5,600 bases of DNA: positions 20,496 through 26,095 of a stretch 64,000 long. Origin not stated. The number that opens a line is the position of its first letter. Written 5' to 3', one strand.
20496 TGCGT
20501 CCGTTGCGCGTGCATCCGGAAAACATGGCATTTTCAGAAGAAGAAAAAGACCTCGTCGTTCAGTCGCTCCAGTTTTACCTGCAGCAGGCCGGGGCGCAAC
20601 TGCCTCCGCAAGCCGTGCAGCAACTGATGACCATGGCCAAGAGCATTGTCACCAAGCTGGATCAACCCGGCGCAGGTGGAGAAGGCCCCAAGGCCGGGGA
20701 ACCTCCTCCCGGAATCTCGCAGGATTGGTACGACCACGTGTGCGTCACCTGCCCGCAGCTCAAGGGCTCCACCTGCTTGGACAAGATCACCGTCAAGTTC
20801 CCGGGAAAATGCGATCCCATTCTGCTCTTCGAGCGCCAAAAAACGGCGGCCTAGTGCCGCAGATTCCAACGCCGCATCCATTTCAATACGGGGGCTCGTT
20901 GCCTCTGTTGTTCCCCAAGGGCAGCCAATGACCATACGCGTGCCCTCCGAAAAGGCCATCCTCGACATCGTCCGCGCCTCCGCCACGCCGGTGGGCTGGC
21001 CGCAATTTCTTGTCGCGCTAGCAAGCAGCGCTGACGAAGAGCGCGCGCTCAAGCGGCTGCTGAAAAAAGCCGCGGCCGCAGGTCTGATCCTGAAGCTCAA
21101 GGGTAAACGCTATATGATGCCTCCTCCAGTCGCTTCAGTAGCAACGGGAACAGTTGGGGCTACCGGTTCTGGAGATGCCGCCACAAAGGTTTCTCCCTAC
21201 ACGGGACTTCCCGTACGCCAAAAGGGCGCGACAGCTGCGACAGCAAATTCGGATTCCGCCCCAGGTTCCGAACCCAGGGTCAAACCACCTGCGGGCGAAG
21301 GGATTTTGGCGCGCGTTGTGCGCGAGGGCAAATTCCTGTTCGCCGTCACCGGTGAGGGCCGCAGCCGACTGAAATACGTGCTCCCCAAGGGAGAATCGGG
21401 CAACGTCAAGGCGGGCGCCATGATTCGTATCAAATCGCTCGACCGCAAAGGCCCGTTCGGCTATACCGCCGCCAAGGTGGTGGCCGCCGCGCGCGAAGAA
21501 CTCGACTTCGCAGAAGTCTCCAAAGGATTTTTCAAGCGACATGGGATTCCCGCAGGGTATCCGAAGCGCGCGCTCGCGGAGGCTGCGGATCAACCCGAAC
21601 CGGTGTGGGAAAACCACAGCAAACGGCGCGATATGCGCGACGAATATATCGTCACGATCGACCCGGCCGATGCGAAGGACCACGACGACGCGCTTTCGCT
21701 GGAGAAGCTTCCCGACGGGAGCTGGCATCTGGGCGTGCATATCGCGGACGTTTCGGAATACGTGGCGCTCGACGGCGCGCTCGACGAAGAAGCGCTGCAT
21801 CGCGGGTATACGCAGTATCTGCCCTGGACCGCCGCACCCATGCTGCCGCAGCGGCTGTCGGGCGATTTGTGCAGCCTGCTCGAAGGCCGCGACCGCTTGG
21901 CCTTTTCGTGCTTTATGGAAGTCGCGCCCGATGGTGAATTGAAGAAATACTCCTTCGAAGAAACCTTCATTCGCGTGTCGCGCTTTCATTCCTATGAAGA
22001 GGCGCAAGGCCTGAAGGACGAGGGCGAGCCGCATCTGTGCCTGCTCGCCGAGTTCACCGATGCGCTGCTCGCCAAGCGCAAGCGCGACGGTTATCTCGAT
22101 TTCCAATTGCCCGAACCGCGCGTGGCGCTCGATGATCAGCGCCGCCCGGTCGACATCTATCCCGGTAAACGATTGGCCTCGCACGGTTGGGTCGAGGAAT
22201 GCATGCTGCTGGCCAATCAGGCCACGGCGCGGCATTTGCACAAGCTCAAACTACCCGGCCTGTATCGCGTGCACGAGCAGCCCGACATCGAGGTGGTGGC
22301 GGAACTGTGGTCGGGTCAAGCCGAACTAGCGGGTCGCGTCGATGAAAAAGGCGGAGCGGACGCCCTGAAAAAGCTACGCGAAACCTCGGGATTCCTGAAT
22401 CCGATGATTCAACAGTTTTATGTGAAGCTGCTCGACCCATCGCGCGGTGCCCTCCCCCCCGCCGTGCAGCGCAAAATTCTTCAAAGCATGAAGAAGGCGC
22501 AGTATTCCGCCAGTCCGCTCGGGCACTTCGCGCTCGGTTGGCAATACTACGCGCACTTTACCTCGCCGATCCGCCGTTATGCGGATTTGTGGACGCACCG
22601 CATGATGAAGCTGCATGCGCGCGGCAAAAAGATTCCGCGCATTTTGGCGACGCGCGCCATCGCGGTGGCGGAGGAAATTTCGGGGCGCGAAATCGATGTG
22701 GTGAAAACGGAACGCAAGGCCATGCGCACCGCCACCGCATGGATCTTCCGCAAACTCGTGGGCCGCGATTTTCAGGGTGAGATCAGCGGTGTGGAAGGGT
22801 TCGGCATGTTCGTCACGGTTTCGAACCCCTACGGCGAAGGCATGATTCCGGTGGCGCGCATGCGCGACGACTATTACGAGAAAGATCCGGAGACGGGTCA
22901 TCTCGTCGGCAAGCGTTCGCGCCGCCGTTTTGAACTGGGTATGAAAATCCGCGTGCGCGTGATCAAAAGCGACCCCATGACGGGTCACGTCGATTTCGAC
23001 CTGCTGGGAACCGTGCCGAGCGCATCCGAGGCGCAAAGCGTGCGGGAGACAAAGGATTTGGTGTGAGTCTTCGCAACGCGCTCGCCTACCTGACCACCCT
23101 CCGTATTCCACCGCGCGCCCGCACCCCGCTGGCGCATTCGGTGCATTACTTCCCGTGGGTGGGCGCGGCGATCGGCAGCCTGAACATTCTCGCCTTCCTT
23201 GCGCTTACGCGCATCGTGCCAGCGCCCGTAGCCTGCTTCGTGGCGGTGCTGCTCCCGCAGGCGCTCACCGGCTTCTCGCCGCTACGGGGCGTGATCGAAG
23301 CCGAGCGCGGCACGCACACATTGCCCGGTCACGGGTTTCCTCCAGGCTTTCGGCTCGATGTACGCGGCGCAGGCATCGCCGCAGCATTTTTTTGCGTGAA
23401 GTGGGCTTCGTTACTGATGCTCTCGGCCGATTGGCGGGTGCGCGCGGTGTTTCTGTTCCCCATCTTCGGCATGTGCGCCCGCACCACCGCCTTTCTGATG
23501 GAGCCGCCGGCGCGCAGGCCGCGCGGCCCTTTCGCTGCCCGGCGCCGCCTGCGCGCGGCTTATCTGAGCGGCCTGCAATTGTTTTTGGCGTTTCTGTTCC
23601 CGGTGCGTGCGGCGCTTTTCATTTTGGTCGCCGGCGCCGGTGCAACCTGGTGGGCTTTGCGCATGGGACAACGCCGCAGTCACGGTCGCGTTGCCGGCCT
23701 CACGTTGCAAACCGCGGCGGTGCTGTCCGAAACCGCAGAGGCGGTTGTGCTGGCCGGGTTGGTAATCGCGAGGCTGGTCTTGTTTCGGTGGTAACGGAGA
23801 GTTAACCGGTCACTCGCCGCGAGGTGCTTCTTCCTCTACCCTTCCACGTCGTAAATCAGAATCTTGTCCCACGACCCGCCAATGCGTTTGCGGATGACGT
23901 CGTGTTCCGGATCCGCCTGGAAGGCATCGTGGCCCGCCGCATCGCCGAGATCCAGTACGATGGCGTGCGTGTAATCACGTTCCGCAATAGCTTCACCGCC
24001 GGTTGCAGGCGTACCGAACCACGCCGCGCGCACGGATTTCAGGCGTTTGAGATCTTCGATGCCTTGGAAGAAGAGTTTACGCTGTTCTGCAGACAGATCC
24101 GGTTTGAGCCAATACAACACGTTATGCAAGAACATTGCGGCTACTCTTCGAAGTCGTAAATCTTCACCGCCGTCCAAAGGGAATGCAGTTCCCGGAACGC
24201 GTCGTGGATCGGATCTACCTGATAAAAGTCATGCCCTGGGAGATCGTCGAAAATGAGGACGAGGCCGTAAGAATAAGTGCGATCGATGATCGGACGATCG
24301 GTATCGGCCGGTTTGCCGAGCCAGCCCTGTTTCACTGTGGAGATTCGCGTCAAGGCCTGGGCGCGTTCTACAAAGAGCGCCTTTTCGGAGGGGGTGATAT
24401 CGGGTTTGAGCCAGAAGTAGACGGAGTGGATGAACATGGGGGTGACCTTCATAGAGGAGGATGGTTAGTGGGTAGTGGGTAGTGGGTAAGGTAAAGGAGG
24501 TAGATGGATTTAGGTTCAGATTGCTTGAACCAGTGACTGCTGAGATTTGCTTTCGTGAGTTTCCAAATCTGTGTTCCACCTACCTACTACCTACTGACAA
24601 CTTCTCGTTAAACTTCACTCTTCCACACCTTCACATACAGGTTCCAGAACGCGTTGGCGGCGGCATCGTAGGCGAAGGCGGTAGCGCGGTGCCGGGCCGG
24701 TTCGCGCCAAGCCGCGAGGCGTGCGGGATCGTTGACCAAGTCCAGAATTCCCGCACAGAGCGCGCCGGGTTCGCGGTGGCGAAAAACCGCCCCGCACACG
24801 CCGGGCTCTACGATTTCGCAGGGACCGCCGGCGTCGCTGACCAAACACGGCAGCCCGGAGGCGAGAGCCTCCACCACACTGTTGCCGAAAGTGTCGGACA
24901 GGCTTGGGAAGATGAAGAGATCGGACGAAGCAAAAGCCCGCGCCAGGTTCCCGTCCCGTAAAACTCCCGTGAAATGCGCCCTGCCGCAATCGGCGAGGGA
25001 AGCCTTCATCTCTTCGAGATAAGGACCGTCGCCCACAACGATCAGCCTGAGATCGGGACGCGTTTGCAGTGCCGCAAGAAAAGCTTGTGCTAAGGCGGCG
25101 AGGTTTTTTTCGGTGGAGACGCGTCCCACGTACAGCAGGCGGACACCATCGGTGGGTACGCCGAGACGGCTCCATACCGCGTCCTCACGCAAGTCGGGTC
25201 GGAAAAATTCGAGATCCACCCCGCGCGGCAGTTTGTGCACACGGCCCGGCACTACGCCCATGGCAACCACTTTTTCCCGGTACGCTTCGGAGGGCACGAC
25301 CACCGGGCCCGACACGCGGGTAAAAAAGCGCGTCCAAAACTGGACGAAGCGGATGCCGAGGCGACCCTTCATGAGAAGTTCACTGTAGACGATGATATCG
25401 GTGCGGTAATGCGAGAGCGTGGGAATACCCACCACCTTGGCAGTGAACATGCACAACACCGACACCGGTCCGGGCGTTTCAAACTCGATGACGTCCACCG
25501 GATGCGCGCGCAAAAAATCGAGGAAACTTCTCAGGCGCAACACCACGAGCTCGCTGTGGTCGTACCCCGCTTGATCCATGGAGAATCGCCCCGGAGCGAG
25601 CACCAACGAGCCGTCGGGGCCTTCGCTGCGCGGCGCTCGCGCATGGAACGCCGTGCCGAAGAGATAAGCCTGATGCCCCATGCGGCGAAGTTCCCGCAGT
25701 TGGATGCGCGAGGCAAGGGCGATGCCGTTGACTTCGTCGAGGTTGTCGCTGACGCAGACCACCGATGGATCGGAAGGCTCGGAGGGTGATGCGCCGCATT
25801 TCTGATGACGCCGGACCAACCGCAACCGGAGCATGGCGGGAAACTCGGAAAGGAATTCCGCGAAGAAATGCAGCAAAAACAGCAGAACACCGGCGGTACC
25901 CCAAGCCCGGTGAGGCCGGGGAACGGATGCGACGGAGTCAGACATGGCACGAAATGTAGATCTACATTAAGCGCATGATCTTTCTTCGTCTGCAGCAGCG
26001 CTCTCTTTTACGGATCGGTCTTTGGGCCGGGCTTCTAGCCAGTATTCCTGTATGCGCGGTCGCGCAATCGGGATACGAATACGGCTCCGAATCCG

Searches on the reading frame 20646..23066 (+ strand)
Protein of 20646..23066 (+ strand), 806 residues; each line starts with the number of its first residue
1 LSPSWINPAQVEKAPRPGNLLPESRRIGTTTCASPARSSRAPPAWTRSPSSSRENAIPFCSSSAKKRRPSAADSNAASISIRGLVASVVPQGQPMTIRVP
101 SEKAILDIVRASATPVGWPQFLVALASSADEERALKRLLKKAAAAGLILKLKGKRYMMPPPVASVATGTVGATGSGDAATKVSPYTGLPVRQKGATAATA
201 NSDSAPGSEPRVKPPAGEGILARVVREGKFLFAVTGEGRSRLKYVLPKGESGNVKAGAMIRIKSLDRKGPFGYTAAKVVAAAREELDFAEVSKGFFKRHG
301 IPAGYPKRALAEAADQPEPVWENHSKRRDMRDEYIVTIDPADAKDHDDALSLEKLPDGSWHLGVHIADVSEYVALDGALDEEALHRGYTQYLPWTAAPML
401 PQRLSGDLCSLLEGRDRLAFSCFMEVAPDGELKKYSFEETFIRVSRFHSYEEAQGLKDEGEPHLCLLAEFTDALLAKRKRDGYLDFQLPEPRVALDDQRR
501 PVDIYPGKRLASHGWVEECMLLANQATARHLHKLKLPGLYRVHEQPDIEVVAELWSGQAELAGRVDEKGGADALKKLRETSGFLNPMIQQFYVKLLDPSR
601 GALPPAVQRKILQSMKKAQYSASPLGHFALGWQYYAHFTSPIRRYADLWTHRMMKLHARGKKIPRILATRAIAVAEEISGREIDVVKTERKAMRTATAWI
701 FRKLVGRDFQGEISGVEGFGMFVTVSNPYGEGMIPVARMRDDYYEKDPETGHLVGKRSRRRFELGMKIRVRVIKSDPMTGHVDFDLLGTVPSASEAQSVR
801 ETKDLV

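Call 10: search_protein_families(library=pfam, proteins=[window:20646-23066:+], max_evalue=0.001)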
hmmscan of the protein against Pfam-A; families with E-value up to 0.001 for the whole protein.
window:20646-23066:+ (806 aa): 2 families
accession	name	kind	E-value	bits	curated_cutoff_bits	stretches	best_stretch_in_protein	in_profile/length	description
PF00773.25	RNB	-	2.2e-93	313.6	29.3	1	327-657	1-323/326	RNB domain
PF00575.29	S1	-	0.00039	21.2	22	1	706-777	5-64/74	S1 RNA binding domain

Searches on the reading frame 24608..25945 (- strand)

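Call 80: search_protein_families(library=pfam, proteins=[window:24608-25945:-], max_evalue=0.00001)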
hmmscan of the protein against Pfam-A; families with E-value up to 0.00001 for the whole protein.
window:24608-25945:- (445 aa): 5 families
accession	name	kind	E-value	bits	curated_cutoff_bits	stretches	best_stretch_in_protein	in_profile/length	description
PF00534.26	Glycos_transf_1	-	7.3e-31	107.4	26.4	1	262-419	10-171/172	Glycosyl transferases group 1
PF13692.12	Glyco_trans_1_4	-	8.7e-30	104.3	27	1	269-406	3-142/142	Glycosyl transferases group 1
PF13439.12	Glyco_transf_4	-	8.9e-12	45.8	28.5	1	82-246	11-169/170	Glycosyltransferase Family 4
PF13579.12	Glyco_trans_4_4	-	2.2e-11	44.8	29.7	1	74-242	2-158/158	Glycosyl transferase 4-like domain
PF20706.3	GT4-conflict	-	5.2e-09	36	26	1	248-379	177-320/385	Family 4 Glycosyltransferase in conflict systems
